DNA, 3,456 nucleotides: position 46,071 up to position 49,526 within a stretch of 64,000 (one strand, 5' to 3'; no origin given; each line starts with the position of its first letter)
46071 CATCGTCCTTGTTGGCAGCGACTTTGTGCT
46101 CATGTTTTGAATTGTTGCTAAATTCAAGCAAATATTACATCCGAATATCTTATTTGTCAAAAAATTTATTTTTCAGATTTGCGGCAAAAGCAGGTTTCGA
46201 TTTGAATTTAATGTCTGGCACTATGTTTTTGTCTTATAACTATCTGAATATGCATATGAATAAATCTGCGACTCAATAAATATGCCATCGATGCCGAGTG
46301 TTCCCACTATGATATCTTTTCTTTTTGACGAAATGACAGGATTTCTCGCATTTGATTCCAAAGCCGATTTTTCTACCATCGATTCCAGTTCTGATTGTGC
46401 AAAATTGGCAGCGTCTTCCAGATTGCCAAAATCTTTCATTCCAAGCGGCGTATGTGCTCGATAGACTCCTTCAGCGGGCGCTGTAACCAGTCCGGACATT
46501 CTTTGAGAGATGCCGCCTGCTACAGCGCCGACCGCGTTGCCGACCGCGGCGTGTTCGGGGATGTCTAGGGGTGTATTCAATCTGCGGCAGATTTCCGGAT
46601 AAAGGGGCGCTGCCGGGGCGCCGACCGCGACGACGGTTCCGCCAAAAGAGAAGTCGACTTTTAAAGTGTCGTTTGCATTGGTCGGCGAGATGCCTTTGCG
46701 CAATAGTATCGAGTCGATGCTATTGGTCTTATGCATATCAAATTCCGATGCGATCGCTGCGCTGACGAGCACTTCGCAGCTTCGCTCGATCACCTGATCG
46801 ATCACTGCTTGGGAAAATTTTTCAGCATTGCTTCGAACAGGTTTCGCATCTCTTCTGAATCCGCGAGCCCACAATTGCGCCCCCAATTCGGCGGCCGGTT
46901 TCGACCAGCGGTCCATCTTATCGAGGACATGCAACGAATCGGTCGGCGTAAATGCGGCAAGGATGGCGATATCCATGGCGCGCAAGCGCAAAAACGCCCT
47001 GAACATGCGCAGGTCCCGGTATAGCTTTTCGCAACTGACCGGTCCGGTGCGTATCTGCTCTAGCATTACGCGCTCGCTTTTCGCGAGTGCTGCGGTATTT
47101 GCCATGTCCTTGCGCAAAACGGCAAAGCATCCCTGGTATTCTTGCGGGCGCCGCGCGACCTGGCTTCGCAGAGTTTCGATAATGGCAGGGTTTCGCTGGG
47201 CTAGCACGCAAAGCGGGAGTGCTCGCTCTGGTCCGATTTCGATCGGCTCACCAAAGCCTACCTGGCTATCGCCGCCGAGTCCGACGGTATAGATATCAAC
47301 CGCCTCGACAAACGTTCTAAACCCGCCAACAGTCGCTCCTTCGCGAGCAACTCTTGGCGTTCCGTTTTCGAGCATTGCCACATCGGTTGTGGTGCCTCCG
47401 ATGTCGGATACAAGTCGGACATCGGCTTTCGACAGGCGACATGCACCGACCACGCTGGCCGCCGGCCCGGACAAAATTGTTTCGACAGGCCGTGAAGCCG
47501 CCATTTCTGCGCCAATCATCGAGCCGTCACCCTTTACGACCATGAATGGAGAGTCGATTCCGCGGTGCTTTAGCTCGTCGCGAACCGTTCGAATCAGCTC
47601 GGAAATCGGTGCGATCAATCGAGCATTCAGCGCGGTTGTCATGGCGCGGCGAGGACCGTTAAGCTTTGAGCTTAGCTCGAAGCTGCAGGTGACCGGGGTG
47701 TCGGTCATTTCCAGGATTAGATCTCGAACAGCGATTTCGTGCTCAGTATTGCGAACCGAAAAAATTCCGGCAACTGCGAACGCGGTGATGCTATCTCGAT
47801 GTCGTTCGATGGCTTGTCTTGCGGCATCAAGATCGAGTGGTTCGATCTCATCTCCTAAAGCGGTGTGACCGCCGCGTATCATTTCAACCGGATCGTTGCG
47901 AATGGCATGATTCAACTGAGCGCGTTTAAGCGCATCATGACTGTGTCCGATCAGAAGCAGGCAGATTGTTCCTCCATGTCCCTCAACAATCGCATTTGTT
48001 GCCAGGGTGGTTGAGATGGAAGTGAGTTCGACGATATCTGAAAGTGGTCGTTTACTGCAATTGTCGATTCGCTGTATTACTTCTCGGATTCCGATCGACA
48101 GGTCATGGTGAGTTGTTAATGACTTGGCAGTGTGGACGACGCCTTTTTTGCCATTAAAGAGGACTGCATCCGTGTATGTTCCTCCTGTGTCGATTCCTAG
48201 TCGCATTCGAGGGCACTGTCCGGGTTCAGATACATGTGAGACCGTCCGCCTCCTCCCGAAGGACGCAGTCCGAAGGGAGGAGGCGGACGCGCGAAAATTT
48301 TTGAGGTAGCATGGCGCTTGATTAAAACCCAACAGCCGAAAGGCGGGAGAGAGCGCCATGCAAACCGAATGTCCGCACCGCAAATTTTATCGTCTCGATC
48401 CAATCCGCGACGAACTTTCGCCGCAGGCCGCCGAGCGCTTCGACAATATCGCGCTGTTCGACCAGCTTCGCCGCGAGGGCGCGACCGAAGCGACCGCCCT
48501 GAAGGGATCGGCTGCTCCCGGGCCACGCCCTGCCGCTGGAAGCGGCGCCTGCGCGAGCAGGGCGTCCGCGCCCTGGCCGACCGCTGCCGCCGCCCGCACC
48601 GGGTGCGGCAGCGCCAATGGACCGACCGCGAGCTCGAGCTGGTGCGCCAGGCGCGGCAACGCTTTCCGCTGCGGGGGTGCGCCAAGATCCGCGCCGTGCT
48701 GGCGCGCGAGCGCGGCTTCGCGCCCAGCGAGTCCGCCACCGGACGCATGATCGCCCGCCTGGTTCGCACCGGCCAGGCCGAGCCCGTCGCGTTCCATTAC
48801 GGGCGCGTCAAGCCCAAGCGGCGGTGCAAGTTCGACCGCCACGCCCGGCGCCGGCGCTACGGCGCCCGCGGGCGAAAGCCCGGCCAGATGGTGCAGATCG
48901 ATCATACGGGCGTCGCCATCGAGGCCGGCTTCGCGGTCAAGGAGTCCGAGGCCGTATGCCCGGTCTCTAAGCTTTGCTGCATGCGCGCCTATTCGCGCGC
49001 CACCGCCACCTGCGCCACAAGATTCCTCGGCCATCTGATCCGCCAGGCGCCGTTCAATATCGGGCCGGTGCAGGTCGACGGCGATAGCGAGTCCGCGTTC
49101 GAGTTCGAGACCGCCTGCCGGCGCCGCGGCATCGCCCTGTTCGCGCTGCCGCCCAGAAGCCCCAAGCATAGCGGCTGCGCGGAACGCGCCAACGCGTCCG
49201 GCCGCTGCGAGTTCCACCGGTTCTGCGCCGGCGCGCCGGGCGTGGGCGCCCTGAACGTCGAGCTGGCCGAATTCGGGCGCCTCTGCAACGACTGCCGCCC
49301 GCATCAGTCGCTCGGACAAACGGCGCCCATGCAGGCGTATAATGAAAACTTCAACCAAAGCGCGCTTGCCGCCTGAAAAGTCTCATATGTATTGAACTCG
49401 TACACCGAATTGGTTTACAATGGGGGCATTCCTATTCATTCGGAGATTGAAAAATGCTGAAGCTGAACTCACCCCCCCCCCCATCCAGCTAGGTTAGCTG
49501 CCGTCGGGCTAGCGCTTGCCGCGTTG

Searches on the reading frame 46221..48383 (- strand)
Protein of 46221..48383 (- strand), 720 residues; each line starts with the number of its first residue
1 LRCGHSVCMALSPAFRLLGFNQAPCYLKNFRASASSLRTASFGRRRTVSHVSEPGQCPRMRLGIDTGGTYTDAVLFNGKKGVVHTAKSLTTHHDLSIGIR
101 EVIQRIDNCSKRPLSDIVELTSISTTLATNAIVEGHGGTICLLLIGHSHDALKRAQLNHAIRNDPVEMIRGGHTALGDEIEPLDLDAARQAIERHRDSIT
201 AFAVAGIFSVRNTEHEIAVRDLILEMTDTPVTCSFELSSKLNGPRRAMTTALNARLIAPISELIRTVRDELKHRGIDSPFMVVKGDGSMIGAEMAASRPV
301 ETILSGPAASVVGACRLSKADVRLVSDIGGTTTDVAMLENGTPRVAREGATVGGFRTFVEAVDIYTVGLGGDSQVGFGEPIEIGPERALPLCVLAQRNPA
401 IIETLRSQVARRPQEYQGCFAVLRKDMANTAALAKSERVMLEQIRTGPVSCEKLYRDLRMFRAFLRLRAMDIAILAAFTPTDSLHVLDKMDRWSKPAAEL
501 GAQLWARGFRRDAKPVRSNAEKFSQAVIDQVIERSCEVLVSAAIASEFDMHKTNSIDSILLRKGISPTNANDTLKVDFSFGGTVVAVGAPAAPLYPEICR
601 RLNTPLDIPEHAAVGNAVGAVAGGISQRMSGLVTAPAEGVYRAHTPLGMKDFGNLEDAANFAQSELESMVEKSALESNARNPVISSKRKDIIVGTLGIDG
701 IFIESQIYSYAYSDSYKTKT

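Call 6: search_protein_families(library=pfam, proteins=[window:46221-48383:-], max_evalue=0.01)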
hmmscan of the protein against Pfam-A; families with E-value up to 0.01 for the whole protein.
window:46221-48383:- (720 aa): 4 families
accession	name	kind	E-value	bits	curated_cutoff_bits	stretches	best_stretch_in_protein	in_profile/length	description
PF05378.19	Hydant_A_N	-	3.6e-34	118.5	25.2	1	61-226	1-175/176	Hydantoinase/oxoprolinase N-terminal region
PF01968.24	Hydantoinase_A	-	7.8e-30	104.5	22.9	1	246-387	1-146/291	Hydantoinase/oxoprolinase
PF13941.12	MutL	-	1.2e-06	28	27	1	62-113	2-55/450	MutL protein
PF01869.26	BcrAD_BadFG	-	0.0053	16.8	31.5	0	62-116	1-30/271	BadF/BadG/BcrA/BcrD ATPase family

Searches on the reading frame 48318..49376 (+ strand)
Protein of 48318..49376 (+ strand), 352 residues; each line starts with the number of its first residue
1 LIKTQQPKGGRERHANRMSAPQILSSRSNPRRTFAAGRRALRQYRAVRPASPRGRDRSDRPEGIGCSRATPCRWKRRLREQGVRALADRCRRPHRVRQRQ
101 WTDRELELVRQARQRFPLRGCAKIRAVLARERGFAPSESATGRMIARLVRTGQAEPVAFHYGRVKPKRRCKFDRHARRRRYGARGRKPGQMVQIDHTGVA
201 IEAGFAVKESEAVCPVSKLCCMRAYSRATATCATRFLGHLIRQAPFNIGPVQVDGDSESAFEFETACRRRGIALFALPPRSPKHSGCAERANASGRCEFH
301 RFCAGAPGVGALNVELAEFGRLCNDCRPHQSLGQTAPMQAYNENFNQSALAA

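Call 6: search_protein_families(library=pfam, proteins=[window:48318-49376:+], max_evalue=0.01)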
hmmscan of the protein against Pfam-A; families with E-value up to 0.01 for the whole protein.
window:48318-49376:+ (352 aa): 3 families
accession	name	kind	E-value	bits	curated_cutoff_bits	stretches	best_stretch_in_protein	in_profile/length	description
PF13565.12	HTH_32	-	3.3e-07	31.2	33.7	1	72-143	3-71/73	Homeodomain-like domain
PF13683.12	rve_3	-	9.7e-06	25.7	26.5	1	271-337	2-67/67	Integrase core domain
PF13011.12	LZ_Tnp_IS481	-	0.0091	16.7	22.2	0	64-99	35-70/85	leucine-zipper of insertion element IS481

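Call 79: search_protein_families(library=ncbifam, proteins=[window:48318-49376:+], max_evalue=0.01)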
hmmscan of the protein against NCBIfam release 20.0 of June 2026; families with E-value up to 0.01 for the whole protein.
window:48318-49376:+ (352 aa): 3 families
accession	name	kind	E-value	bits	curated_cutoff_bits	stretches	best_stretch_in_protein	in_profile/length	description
NF033577.2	transpos_IS481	equivalog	2.1e-32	112.8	224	1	44-341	3-284/284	IS481 family transposase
NF033545.0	transpos_IS630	equivalog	4.7e-05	23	100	1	63-176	21-134/299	IS630 family transposase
NF033516.0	transpos_IS3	equivalog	0.0002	20.7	160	1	86-340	117-368/369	IS3 family transposase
